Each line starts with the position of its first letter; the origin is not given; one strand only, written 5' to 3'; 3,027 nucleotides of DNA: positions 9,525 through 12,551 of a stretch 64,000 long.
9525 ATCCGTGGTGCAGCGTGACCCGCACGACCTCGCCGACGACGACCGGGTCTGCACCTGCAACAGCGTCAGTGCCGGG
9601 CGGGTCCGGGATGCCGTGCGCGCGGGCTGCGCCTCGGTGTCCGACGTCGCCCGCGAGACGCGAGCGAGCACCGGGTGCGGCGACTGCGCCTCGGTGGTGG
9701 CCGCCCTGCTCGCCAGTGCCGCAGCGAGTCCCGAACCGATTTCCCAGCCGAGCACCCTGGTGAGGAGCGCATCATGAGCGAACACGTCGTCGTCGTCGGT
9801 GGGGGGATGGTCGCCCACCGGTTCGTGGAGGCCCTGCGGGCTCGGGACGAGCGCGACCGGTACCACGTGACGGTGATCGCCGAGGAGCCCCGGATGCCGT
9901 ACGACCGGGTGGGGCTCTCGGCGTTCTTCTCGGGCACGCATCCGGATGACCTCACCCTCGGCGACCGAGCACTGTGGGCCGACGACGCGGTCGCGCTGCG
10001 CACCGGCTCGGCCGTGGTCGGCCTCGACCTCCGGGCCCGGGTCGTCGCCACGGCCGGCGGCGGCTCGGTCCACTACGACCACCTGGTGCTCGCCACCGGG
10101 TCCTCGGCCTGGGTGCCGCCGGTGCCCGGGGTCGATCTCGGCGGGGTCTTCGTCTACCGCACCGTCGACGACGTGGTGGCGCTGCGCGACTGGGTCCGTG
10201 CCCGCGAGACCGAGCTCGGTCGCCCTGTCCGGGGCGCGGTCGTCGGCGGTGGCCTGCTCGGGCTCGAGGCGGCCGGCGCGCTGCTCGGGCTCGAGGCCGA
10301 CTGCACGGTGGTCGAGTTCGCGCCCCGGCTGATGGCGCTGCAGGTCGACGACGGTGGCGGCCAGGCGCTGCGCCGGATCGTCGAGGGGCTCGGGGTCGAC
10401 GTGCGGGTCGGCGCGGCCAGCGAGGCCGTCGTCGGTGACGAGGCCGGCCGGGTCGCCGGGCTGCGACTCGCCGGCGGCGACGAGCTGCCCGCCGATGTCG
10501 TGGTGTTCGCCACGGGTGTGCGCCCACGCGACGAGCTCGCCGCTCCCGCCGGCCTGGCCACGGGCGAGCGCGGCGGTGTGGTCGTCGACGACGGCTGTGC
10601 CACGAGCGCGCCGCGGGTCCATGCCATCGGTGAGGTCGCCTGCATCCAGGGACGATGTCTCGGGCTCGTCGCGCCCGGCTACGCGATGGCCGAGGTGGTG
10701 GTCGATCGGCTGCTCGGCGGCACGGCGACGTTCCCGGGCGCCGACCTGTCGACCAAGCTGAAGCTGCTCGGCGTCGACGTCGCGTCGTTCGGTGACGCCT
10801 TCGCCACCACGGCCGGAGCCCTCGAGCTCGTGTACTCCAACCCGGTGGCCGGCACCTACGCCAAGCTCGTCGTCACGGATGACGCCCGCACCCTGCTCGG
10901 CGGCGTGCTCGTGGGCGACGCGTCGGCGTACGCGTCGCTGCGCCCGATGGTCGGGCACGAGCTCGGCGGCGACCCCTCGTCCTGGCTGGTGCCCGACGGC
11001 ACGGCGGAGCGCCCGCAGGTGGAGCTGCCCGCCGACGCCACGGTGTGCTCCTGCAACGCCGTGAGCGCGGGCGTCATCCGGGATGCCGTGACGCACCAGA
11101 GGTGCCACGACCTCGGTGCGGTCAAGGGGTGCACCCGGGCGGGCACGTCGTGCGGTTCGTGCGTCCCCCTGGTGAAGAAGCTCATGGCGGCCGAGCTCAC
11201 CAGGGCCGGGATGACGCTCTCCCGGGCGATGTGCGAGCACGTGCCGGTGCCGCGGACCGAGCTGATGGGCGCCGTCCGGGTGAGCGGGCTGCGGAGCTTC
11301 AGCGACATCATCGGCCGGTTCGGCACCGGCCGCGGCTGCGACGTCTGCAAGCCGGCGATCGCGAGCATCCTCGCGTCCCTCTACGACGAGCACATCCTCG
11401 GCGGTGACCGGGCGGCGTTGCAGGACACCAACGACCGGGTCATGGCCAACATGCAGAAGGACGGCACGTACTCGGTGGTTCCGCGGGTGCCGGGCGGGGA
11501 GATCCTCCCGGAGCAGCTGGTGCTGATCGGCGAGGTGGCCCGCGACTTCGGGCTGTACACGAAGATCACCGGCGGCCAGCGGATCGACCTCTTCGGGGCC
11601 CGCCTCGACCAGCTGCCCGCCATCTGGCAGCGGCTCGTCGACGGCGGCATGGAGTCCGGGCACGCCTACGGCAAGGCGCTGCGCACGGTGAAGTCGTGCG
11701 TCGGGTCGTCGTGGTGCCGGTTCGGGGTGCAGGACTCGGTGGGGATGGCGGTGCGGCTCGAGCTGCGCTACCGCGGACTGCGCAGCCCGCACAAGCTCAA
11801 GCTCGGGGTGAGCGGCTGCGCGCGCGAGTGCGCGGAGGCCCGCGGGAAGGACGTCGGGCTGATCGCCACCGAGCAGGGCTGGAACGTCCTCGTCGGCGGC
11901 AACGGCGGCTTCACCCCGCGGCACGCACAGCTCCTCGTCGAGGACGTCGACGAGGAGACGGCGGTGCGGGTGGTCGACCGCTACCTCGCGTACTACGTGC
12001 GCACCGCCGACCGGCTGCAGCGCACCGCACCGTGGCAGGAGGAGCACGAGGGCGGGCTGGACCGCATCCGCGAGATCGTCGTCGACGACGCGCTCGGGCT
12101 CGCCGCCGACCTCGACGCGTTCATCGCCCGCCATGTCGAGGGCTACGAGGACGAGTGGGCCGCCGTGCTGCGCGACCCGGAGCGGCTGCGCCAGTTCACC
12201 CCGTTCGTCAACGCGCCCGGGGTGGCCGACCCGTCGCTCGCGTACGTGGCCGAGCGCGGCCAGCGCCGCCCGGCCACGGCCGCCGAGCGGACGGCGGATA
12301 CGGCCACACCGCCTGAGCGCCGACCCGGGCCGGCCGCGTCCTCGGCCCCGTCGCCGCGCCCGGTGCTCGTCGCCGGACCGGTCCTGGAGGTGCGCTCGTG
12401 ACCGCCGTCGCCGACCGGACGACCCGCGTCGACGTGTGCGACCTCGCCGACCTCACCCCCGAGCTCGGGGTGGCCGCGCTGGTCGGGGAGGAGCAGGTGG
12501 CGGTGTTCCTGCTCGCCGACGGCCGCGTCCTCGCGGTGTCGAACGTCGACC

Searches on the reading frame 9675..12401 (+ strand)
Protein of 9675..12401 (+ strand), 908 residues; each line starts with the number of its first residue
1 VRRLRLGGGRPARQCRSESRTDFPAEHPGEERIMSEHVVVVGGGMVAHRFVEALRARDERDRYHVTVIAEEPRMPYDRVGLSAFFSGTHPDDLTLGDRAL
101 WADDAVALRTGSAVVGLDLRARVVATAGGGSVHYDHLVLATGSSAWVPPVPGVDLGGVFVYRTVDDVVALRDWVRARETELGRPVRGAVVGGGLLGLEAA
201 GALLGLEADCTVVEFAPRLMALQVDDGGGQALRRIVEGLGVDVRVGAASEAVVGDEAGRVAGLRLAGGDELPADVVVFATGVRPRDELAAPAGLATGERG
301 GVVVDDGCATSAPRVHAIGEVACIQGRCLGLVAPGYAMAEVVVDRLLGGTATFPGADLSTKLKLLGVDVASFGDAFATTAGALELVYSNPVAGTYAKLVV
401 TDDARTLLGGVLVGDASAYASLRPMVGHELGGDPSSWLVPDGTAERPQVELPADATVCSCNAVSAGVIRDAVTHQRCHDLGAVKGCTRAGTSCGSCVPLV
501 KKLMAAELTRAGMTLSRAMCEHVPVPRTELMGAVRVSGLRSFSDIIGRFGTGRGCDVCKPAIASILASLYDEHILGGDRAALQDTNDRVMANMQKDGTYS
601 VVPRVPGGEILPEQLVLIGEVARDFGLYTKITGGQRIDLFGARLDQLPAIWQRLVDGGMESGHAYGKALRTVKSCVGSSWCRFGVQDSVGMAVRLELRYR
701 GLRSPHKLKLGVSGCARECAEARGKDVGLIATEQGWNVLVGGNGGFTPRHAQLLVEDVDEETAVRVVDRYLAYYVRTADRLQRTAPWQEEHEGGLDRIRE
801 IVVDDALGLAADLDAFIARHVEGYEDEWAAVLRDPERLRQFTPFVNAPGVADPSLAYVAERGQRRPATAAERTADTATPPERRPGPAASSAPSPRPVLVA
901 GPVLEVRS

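Call 42: search_protein_families(library=pfam, proteins=[window:9675-12401:+], max_evalue=0.00001)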
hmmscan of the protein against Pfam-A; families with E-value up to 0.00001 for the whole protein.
window:9675-12401:+ (908 aa): 6 families
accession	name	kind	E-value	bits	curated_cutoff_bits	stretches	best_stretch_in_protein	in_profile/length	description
PF07992.20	Pyr_redox_2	-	1.5e-47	162.9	26.1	1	37-325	2-278/291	Pyridine nucleotide-disulphide oxidoreductase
PF01077.27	NIR_SIR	-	2.9e-22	79.2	27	1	666-802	2-150/158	Nitrite and sulphite reductase 4Fe-4S domain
PF04324.20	Fer2_BFD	-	5e-18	65.6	26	1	456-505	1-49/50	BFD-like [2Fe-2S] binding domain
PF00070.33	Pyr_redox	-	5.8e-17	62.4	22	1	187-266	2-80/82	Pyridine nucleotide-disulphide oxidoreductase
PF03460.22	NIR_SIR_ferr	-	4.7e-12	45.9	24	1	594-654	3-66/69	Nitrite/Sulfite reductase ferredoxin-like half domain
PF18267.7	Rubredoxin_C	-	1.2e-07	32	25.9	1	359-423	2-63/70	Rubredoxin NAD+ reductase C-terminal domain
